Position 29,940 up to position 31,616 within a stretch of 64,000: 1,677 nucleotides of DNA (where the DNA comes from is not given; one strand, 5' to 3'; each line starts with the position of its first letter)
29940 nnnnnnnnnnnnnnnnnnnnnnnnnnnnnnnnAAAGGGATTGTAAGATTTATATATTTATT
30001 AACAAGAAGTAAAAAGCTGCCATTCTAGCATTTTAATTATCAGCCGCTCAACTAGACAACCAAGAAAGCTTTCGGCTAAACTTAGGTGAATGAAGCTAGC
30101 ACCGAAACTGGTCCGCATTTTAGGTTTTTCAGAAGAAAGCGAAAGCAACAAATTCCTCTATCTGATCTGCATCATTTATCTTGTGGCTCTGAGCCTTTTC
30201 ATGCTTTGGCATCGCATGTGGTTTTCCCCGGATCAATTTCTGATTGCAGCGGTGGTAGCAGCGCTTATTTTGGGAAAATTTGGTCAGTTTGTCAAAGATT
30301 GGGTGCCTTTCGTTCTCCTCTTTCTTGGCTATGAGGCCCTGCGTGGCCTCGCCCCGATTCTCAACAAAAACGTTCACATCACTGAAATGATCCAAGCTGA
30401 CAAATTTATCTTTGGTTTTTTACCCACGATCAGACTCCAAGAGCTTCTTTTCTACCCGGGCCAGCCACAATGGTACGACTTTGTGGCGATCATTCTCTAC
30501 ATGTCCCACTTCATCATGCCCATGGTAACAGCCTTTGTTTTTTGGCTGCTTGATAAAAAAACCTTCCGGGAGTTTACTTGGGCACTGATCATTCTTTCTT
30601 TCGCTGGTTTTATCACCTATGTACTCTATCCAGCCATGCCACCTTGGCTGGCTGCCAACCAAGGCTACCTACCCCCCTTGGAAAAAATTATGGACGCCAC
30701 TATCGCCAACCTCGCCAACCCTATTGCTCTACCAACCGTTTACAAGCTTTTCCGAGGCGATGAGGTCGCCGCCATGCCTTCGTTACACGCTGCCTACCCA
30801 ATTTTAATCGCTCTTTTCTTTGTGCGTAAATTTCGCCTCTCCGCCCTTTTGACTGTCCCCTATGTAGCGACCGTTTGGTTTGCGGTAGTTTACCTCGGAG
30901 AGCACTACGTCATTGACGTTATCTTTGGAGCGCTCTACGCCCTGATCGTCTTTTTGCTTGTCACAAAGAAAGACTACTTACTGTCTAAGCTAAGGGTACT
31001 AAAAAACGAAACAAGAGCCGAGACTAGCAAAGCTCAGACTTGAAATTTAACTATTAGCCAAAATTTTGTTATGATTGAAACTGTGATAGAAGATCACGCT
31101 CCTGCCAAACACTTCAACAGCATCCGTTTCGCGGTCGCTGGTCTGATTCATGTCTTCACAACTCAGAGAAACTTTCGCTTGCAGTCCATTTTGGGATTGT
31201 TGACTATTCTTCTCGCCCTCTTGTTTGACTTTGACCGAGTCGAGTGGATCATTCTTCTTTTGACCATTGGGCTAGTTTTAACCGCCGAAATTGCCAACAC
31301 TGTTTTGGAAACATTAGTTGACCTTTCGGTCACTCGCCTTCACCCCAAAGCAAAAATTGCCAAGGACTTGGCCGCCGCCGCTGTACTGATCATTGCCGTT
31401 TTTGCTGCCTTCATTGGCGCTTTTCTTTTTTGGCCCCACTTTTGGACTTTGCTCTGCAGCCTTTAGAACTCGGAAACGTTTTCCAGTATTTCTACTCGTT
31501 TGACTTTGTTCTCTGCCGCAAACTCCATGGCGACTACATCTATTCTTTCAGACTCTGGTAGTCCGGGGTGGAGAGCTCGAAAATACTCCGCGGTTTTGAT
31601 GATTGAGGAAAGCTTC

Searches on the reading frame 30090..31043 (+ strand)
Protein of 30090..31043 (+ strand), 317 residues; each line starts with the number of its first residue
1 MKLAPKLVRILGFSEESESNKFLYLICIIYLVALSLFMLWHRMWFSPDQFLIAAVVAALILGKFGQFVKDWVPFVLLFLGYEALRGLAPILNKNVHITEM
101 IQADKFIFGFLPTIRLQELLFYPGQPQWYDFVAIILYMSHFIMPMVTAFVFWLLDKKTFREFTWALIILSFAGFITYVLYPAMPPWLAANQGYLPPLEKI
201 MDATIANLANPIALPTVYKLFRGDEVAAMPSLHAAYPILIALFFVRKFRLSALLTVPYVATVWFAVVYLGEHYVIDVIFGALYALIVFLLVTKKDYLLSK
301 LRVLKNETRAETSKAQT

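Call 10: search_protein_families(library=pfam, proteins=[window:30090-31043:+], max_evalue=0.01)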
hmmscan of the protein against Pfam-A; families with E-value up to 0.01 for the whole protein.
window:30090-31043:+ (317 aa): 2 families
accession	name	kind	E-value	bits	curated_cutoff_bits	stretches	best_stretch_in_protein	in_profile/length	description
PF14378.12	PAP2_3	-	5e-25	88.9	27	1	125-290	25-190/190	PAP2 superfamily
PF01569.27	PAP2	-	3.9e-07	30.3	27.2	1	229-293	51-123/130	PAP2 superfamily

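Call 12: find_encoding_contigs(protein=window:30090-31043:+, flank=10000, max_places=10)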
Protein window:30090-31043:+ (317 aa): 1 contig read that carries it; 1 place shown.
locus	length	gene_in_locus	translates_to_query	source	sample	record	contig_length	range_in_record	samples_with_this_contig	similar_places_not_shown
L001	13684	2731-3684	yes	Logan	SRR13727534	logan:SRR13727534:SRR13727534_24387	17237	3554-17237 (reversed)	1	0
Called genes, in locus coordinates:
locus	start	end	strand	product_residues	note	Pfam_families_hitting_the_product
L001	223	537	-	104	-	-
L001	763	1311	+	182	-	-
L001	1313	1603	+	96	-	PF07876:Dabb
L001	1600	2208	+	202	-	PF03575:Peptidase_S51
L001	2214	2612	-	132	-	-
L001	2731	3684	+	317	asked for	PF14378:PAP2_3, PF01569:PAP2 (weak)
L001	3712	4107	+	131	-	PF01219:DAGK_prokar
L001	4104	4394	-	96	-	PF02021:UPF0102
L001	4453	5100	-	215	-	PF01351:RNase_HII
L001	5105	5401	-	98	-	PF01245:Ribosomal_L19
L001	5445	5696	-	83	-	-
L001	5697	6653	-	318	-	PF00188:CAP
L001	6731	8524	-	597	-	PF01612:DNA_pol_A_exo1, PF00476:DNA_pol_A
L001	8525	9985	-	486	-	PF02934:GatB_N, PF02637:GatB_Yqey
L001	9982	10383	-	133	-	-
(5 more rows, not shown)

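Call 13: find_homologous_proteins(query=window:30090-31043:+, max_evalue=1e-20)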
Query window:30090-31043:+ (317 aa): 1796 proteins with E <= 1e-20 among 8000 candidates; the best 120 are listed.
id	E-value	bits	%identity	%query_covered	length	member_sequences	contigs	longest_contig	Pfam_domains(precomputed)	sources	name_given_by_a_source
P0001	3.2e-203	692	100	100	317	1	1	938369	PF01569.28,PF14378.13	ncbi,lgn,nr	ncbi:MAG: phosphatase PAP2 family protein [bacterium]|nr:phosphatase PAP2 family protein [bacterium]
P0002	4.3e-129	449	65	91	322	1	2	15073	PF01569.28,PF14378.13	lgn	-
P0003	1.1e-128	447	68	91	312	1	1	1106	PF01569.28,PF14378.13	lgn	-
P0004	1.4e-124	434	65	90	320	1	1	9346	PF01569.28,PF14378.13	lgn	-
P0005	3.3e-122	426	64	94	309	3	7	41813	PF01569.28,PF14378.13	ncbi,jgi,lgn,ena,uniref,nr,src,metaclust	ncbi:MAG: hypothetical protein A3F35_03110 [Candidatus Woykebacteria bacterium RIFCSPHIGHO2_12_FULL_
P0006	1.0e-120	421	63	90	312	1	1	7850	PF01569.28,PF14378.13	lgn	-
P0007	2.7e-119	416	61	92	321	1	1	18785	PF01569.28,PF14378.13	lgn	-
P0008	2.5e-118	413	62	91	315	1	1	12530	PF01569.28,PF14378.13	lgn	-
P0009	7.8e-111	389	57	94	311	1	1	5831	PF01569.28,PF14378.13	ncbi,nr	ncbi:phosphatase PAP2 family protein [Candidatus Woesebacteria bacterium]|nr:phosphatase PAP2 family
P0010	6.7e-109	382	64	83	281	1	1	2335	PF01569.28,PF14378.13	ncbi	-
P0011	4.2e-108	380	59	87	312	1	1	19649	PF01569.28,PF14378.13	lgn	-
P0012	2.7e-107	377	57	88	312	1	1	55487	PF01569.28,PF14378.13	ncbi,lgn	-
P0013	1.5e-105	371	56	88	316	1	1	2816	PF01569.28,PF14378.13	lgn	-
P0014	2.9e-103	364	56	94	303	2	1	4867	PF01569.28,PF14378.13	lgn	-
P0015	2.8e-102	360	58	88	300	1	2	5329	PF01569.28,PF14378.13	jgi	-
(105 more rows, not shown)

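Call 15: find_encoding_contigs(protein=P0002, flank=8000, max_places=3)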
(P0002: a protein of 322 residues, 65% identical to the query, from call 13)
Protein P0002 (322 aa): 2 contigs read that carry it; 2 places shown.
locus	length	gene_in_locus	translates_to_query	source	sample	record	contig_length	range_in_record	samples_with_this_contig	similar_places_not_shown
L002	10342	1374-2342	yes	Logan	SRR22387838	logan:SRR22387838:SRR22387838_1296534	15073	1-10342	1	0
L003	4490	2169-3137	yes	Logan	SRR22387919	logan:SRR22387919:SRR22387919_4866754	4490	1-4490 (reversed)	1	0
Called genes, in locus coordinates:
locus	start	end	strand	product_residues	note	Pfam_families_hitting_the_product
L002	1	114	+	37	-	?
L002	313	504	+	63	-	-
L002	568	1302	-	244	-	PF00856:SET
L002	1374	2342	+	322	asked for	PF14378:PAP2_3, PF01569:PAP2 (weak)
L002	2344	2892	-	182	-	PF01625:PMSR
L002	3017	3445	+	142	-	PF09055:Sod_Ni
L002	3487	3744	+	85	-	PF00717:Peptidase_S24, PF10502:Peptidase_S26 (weak)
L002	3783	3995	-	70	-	PF04070:DUF378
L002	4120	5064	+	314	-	PF04041:Glyco_hydro_130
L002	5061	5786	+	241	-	-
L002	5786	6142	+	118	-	-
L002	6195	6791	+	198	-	-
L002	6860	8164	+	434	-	PF00483:NTP_transferase, PF12804:NTP_transf_3, PF24894:Hexapep_GlmU (faint), PF25084:LbH_EIF2B (faint), PF25087:GMPPB_C, PF00132:Hexapep, PF14602:Hexapep_2 (weak)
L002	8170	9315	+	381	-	PF08442:ATP-grasp_2, PF24948:Citrate_synth_N (weak), PF16114:Citrate_bind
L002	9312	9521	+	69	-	-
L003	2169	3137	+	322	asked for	PF14378:PAP2_3, PF01569:PAP2 (weak)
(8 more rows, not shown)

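Call 16: find_encoding_contigs(protein=P0005, flank=8000, max_places=3)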
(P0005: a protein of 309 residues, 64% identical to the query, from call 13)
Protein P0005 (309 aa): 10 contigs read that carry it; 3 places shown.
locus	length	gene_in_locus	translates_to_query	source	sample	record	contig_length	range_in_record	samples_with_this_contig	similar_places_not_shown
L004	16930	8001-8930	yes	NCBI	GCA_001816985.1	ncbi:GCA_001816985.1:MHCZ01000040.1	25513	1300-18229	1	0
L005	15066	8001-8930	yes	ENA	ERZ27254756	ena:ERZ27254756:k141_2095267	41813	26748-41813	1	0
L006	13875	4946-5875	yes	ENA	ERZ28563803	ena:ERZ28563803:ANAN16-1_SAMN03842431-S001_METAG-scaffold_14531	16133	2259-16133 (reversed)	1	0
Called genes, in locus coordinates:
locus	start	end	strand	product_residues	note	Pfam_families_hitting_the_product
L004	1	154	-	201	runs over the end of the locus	-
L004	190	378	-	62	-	-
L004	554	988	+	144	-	-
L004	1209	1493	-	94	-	-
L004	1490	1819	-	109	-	PF18924:DUF5674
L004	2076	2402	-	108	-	-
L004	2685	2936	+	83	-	PF02604:PhdYeFM_antitox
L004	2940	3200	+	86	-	PF05016:ParE_toxin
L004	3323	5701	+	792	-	PF01326:PPDK_N, PF00391:PEP-utilizers, PF02896:PEP-utilizers_C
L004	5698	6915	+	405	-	PF03952:Enolase_N, PF00113:Enolase_C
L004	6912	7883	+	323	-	PF00389:2-Hacid_dh, PF02826:2-Hacid_dh_C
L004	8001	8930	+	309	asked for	PF14378:PAP2_3, PF01569:PAP2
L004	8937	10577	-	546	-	PF01565:FAD_binding_4, PF02913:FAD-oxidase_C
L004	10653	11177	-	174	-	-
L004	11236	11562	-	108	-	-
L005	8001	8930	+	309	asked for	PF14378:PAP2_3, PF01569:PAP2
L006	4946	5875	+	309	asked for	PF14378:PAP2_3, PF01569:PAP2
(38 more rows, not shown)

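Call 17: find_encoding_contigs(protein=P0007, flank=8000, max_places=3)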
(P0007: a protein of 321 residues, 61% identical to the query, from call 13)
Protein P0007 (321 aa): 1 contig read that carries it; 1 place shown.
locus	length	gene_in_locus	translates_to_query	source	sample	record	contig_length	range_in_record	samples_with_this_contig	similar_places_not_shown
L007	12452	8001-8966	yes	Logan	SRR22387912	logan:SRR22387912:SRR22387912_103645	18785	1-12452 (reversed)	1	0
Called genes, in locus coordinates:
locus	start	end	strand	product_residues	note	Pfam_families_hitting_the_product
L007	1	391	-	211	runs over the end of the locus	PF13580:SIS_2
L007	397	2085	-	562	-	PF00923:TAL_FSA, PF00288:GHMP_kinases_N, PF08544:GHMP_kinases_C (weak)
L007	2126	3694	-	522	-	PF13231:PMT_2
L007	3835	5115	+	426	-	-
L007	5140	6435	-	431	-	PF01565:FAD_binding_4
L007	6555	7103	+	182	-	-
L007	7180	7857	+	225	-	-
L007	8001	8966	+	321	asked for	PF14378:PAP2_3, PF01569:PAP2 (weak)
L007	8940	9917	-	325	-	PF13354:Beta-lactamase2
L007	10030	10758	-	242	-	-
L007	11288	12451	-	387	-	?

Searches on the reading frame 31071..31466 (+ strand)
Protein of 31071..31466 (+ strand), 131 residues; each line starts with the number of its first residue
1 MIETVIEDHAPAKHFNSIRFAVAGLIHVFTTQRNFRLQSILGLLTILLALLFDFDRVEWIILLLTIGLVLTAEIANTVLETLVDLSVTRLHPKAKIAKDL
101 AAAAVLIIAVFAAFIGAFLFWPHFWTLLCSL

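Call 10: search_protein_families(library=pfam, proteins=[window:31071-31466:+], max_evalue=0.01)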
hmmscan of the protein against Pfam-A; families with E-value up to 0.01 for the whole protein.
window:31071-31466:+ (131 aa): 1 family
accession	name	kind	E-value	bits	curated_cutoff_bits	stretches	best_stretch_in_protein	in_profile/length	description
PF01219.24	DAGK_prokar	-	7.7e-32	109.6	22.3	1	19-120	1-102/102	Prokaryotic diacylglycerol kinase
